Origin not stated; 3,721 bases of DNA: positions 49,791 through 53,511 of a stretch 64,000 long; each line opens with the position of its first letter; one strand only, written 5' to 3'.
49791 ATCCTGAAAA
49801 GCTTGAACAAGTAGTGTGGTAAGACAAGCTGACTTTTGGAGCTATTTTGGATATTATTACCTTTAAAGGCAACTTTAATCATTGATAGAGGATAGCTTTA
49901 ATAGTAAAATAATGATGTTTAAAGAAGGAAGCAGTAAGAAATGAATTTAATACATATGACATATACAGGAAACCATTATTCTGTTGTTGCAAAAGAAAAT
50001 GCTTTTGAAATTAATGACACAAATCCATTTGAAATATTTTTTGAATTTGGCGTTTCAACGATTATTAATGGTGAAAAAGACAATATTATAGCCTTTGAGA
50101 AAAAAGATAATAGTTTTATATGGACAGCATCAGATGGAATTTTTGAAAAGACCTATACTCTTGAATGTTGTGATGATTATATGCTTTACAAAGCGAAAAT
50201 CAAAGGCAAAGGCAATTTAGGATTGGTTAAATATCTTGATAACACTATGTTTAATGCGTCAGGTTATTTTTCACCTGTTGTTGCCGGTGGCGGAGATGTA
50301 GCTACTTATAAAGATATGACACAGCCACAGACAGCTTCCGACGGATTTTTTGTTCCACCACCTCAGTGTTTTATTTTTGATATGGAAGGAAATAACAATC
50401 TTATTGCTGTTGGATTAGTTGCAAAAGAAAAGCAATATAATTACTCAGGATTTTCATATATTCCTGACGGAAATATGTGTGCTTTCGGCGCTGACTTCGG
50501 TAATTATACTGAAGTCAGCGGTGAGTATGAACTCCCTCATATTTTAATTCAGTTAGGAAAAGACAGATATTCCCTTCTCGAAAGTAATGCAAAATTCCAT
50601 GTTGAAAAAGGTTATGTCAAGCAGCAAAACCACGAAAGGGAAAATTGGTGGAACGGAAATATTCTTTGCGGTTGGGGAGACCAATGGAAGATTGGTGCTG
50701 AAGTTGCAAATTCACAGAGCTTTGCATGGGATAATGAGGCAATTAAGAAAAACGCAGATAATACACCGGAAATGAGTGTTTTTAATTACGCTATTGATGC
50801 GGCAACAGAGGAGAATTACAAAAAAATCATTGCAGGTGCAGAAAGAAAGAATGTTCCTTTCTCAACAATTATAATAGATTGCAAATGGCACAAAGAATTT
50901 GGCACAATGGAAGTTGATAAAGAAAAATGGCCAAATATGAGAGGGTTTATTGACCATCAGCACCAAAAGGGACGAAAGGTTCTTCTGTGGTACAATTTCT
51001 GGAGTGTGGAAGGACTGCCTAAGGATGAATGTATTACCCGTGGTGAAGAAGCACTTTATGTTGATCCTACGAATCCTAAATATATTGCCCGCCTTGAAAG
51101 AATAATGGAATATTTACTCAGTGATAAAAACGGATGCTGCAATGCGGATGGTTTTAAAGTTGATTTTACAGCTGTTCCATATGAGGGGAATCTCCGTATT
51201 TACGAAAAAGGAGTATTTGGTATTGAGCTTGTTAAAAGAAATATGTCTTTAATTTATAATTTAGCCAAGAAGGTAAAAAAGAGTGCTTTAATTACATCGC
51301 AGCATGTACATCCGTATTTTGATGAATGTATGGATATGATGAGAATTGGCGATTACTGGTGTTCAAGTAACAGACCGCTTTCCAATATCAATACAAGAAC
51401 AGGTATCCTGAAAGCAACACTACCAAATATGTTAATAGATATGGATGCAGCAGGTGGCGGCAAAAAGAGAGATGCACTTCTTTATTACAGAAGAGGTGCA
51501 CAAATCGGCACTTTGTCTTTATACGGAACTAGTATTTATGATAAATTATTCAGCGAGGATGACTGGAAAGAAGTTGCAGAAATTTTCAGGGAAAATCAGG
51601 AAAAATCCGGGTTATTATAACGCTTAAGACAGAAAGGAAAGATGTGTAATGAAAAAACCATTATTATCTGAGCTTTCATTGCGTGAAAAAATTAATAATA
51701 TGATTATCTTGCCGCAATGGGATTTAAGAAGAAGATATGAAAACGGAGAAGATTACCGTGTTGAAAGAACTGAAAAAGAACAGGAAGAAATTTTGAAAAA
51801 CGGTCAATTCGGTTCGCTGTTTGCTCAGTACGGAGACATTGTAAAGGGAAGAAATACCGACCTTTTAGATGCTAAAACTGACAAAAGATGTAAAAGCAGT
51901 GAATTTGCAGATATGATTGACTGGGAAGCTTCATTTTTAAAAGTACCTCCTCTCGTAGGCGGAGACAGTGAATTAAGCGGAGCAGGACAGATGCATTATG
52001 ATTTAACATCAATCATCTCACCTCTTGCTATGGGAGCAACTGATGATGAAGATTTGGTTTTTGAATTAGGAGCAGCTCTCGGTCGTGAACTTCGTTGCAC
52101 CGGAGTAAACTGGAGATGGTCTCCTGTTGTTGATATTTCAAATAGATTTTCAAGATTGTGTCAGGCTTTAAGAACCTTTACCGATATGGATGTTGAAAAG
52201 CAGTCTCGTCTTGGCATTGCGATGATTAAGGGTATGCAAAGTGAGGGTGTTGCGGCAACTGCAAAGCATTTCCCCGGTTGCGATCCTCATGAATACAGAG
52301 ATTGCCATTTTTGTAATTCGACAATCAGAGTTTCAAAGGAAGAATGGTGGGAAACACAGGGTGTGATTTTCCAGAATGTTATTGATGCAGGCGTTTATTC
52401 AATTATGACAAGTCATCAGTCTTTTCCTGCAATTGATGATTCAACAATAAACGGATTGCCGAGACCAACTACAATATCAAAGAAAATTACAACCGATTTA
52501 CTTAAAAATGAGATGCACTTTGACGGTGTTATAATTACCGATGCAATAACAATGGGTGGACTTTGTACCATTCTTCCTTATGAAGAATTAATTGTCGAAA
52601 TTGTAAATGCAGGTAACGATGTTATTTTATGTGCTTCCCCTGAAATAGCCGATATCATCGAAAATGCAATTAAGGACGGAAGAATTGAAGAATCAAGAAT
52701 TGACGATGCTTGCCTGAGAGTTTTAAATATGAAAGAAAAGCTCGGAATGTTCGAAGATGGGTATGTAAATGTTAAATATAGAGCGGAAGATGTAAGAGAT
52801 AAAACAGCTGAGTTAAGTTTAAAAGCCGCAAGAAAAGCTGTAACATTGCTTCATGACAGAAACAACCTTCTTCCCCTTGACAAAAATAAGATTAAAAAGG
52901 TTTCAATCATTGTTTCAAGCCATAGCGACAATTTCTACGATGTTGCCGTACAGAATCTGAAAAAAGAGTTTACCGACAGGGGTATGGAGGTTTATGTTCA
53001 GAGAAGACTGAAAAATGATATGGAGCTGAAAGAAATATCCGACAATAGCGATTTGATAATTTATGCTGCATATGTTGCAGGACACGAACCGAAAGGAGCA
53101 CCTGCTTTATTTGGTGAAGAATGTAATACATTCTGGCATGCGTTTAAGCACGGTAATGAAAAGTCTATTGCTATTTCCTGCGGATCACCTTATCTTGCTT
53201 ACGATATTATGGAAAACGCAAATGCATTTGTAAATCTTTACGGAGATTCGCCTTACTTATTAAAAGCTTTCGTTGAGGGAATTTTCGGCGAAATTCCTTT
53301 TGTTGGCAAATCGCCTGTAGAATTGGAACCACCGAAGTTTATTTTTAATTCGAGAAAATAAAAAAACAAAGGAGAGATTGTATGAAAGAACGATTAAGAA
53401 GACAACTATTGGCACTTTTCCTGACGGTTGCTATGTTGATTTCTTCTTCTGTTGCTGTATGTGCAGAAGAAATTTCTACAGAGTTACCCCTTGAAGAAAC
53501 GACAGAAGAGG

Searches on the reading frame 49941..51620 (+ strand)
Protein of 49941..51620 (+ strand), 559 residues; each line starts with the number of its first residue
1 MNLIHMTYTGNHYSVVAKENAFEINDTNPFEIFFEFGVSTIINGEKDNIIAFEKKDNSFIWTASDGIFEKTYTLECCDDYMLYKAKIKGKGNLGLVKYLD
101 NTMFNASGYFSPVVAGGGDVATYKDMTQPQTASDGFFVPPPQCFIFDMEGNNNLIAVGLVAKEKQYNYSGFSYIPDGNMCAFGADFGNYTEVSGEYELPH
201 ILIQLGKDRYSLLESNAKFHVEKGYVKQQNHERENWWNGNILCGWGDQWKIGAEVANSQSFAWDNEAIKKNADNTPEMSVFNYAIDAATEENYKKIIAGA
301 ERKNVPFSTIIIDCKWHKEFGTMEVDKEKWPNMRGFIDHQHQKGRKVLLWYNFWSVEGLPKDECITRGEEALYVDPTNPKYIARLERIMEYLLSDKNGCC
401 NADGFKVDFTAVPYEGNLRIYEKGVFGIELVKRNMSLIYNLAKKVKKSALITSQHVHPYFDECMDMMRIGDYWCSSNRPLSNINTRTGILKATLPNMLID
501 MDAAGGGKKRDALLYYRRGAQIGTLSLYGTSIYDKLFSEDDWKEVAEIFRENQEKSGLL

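Call 11: search_protein_families(library=pfam, proteins=[window:49941-51620:+], max_evalue=0.001)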
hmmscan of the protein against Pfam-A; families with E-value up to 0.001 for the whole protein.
window:49941-51620:+ (559 aa): 1 family
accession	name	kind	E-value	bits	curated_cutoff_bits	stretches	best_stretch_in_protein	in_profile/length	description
PF01055.32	Glyco_hydro_31_2nd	-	3.6e-09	36.8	23.5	1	288-352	19-83/328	Glycosyl hydrolases family 31 TIM-barrel domain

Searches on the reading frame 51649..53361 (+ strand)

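Call 11: search_protein_families(library=pfam, proteins=[window:51649-53361:+], max_evalue=0.001)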
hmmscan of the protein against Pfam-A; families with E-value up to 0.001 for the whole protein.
window:51649-53361:+ (570 aa): 1 family
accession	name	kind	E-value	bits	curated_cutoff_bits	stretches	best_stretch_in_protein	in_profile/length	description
PF00933.27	Glyco_hydro_3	-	3.2e-56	191.5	27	1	11-360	2-315/316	Glycosyl hydrolase family 3 N terminal domain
